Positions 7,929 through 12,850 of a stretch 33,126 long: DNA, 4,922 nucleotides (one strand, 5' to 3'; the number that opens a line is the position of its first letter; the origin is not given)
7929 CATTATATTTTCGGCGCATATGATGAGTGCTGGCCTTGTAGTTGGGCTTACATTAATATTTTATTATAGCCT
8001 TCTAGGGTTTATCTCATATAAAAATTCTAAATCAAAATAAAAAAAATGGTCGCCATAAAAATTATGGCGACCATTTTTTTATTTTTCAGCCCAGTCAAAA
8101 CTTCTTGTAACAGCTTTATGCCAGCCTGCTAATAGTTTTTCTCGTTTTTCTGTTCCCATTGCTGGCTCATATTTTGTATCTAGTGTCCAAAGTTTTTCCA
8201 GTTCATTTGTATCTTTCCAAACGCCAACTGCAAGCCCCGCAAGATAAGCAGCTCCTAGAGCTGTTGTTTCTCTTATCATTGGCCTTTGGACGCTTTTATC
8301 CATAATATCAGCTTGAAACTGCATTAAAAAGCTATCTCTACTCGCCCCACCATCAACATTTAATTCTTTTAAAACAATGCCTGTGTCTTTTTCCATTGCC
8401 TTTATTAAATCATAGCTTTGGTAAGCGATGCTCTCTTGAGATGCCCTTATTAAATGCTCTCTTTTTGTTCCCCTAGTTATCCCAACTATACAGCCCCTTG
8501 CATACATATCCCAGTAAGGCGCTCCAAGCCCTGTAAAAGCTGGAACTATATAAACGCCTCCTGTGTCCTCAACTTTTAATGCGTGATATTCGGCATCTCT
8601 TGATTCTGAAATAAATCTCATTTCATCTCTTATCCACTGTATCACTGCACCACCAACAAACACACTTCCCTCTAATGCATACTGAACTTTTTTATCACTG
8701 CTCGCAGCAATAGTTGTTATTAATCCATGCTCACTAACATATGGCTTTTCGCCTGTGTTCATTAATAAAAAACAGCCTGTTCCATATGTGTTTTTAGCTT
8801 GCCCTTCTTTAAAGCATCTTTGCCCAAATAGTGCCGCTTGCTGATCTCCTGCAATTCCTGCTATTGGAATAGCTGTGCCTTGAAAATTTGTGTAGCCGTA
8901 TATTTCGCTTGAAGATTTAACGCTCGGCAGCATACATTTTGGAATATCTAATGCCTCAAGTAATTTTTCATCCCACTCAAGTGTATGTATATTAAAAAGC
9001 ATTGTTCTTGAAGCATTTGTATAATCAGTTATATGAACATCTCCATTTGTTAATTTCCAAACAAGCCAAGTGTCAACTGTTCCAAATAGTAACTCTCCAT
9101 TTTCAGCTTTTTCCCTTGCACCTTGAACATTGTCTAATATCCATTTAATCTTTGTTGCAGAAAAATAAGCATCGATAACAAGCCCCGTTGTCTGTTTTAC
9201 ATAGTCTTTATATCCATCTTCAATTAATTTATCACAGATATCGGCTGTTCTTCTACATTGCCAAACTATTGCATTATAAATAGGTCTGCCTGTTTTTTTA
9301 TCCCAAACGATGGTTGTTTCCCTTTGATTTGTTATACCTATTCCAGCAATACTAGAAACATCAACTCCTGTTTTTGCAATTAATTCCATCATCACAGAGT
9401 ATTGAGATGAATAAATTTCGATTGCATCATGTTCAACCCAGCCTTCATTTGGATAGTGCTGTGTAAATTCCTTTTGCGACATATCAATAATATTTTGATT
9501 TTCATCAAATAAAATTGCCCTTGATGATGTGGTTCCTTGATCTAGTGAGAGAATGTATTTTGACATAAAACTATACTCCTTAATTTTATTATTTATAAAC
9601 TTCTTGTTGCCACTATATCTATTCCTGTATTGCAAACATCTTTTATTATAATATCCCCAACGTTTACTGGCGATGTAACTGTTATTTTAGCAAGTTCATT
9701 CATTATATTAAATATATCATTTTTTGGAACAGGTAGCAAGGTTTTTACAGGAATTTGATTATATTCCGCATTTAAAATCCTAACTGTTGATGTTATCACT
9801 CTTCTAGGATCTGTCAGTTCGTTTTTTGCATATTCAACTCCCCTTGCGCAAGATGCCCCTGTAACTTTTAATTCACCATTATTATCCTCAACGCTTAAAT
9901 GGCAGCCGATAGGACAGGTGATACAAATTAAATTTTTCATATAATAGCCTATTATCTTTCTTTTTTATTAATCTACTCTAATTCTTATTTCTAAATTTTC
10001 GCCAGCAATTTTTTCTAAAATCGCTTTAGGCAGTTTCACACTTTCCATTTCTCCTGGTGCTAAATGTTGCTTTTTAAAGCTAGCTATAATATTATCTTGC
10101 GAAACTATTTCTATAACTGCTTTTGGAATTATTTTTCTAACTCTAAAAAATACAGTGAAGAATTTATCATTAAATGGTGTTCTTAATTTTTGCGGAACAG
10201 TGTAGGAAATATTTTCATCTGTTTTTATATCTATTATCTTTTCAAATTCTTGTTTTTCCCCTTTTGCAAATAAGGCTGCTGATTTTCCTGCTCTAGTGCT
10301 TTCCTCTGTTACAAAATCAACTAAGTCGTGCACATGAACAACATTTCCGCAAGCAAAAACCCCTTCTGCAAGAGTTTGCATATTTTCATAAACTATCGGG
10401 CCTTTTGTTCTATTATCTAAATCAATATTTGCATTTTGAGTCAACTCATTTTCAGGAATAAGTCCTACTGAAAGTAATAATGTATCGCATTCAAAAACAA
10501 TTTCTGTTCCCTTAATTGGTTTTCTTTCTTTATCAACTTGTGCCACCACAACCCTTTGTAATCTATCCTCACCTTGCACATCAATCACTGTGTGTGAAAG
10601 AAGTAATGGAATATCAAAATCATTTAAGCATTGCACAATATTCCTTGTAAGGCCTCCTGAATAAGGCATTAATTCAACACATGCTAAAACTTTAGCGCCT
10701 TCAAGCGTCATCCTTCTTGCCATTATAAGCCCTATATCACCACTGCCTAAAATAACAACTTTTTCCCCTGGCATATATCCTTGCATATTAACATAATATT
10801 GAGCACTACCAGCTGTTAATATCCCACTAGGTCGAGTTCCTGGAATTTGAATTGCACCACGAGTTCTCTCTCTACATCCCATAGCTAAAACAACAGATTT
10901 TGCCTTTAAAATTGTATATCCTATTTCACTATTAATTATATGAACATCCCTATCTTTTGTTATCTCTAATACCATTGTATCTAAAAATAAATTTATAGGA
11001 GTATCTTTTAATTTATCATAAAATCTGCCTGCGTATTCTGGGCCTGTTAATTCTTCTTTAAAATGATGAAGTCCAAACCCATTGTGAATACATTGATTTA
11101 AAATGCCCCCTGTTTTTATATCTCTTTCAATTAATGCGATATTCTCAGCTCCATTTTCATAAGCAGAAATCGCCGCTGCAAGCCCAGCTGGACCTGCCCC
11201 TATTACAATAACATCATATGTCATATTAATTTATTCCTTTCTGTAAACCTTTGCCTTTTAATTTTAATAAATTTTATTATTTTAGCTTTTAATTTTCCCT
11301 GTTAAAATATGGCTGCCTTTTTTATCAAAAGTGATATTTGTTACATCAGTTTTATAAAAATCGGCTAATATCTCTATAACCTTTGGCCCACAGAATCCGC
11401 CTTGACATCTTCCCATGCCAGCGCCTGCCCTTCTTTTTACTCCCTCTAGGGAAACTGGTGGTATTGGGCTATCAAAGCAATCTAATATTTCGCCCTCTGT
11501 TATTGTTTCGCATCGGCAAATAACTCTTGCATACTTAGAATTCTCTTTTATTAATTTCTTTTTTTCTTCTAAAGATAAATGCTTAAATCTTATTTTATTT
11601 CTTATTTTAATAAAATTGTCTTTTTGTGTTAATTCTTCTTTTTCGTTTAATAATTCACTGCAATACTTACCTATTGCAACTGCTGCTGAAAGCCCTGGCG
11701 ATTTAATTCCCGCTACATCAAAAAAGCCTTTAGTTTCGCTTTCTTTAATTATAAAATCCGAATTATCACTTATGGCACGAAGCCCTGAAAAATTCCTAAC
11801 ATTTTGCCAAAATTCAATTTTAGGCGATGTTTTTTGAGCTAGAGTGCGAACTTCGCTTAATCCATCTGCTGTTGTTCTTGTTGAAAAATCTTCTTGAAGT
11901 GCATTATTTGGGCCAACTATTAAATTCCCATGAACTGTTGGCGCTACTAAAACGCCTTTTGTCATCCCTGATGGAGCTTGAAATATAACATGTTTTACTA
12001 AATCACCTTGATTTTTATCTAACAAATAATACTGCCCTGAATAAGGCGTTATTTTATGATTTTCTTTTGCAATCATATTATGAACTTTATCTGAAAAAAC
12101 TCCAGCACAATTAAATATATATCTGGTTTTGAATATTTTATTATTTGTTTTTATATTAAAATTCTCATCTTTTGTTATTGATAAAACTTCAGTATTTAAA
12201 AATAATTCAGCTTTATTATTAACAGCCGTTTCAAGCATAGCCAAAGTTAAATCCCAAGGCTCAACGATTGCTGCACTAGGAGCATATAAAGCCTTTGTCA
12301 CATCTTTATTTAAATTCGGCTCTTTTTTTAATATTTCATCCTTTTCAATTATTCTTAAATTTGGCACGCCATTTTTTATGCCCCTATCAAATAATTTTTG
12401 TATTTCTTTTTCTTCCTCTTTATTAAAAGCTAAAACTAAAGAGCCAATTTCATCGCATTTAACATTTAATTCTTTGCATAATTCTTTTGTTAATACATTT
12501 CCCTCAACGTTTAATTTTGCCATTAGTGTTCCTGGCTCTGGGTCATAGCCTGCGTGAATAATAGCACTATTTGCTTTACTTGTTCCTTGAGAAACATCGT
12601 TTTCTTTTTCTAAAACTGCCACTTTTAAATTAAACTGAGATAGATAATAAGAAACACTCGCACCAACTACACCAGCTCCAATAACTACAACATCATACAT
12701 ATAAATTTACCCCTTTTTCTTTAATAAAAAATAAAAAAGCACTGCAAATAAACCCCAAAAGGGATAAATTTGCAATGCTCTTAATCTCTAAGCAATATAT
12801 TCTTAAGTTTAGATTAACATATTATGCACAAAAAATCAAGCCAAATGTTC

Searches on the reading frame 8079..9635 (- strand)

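Call 12: search_protein_families(library=pfam, proteins=[window:8079-9635:-], max_evalue=0.001)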
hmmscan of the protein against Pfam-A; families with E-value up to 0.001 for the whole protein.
window:8079-9635:- (518 aa): 2 families
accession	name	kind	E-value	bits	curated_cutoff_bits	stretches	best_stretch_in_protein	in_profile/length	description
PF00370.27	FGGY_N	-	1.7e-85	287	28.8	1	27-271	1-245/245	FGGY family of carbohydrate kinases, N-terminal domain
PF02782.22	FGGY_C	-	5.3e-42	144.3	27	1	281-469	2-197/198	FGGY family of carbohydrate kinases, C-terminal domain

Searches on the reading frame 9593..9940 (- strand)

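Call 12: search_protein_families(library=pfam, proteins=[window:9593-9940:-], max_evalue=0.001)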
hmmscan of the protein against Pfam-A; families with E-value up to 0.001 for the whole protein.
window:9593-9940:- (115 aa): 1 family
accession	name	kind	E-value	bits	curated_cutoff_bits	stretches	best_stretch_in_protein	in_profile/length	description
PF07892.16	DUF1667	-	7.9e-33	112.8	27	1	33-113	2-82/82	Protein of unknown function (DUF1667)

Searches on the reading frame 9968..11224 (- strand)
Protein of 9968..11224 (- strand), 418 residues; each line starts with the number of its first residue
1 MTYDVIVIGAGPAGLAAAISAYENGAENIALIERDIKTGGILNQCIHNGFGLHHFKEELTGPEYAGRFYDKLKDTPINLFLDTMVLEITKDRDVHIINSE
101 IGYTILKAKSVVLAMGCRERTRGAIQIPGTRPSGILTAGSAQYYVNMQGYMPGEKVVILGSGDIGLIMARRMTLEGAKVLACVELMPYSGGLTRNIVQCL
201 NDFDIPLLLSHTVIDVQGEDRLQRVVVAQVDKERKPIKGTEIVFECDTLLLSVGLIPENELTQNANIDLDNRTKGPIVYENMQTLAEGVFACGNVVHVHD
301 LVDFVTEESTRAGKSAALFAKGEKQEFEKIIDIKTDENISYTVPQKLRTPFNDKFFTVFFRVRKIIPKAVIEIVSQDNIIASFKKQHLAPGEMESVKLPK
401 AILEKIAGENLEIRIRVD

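Call 12: search_protein_families(library=pfam, proteins=[window:9968-11224:-], max_evalue=0.001)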
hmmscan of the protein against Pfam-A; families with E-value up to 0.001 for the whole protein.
window:9968-11224:- (418 aa): 12 families
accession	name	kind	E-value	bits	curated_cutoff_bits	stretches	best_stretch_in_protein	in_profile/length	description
PF07992.20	Pyr_redox_2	-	3.4e-30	105.9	26.1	1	3-297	1-279/291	Pyridine nucleotide-disulphide oxidoreductase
PF13738.12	Pyr_redox_3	-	1.3e-14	54.6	30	2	56-293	75-305/305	Pyridine nucleotide-disulphide oxidoreductase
PF12831.13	FAD_oxidored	-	5e-10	39.7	27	1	4-74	1-70/416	FAD dependent oxidoreductase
PF00890.30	FAD_binding_2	-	7.7e-10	39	20.4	1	4-40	1-36/414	FAD binding domain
PF03486.20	HI0933_like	-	1.7e-08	34.7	50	1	4-39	2-36/244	HI0933-like protein Rossmann domain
PF01946.23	Thi4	-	1.7e-06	27.9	26.2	1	2-40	17-55/235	Thi4 family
PF13450.12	NAD_binding_8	-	1.8e-05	25.3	21.9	0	7-45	1-38/68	NAD(P)-binding Rossmann-like domain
PF01266.30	DAO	-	4.6e-05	23.5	27.9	1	4-35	1-31/353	FAD dependent oxidoreductase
PF00070.33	Pyr_redox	-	5.1e-05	24.1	22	0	155-227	1-79/82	Pyridine nucleotide-disulphide oxidoreductase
PF01134.28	GIDA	-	0.00041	20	22.1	0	4-36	1-32/391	Glucose inhibited division protein A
PF01494.25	FAD_binding_3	-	0.00044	20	22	0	3-35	2-33/349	FAD binding domain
PF00208.27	ELFV_dehydrog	-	0.00071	19.8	23.4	0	148-185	26-64/241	Glutamate/Leucine/Phenylalanine/Valine dehydrogenase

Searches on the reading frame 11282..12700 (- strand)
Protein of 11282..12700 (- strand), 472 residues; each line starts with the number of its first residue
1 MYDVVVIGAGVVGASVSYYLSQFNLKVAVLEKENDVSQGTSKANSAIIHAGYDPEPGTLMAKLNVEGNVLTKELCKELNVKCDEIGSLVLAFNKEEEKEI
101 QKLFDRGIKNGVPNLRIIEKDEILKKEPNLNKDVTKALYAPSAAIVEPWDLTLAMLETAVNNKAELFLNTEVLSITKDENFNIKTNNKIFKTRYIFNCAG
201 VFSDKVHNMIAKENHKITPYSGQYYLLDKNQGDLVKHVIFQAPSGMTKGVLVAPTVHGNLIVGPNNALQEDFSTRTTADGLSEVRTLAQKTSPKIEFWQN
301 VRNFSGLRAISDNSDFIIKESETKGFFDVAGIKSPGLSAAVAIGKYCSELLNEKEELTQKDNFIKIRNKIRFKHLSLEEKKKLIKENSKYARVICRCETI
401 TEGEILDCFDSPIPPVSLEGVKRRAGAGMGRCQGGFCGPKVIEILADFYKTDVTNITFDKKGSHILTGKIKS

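Call 11: search_protein_families(library=pfam, proteins=[window:11282-12700:-], max_evalue=0.001)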
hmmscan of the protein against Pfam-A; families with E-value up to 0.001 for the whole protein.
window:11282-12700:- (472 aa): 8 families
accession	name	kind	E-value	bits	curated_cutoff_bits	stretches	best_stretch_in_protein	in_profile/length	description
PF01266.30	DAO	-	4.3e-68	230.8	27.9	1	3-350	1-353/353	FAD dependent oxidoreductase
PF04324.20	Fer2_BFD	-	5.3e-10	39.9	26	1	393-446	1-49/50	BFD-like [2Fe-2S] binding domain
PF13738.12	Pyr_redox_3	-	4e-06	26.7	30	0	162-215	94-149/305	Pyridine nucleotide-disulphide oxidoreductase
PF07992.20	Pyr_redox_2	-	7.5e-06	26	26.1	1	2-73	1-58/291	Pyridine nucleotide-disulphide oxidoreductase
PF00070.33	Pyr_redox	-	6.4e-05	23.8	22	0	4-37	2-35/82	Pyridine nucleotide-disulphide oxidoreductase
PF13450.12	NAD_binding_8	-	6.9e-05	23.5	21.9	1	6-37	1-32/68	NAD(P)-binding Rossmann-like domain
PF01946.23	Thi4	-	0.00011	21.9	26.2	1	3-36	19-53/235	Thi4 family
PF01494.25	FAD_binding_3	-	0.00088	19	22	0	2-180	2-131/349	FAD binding domain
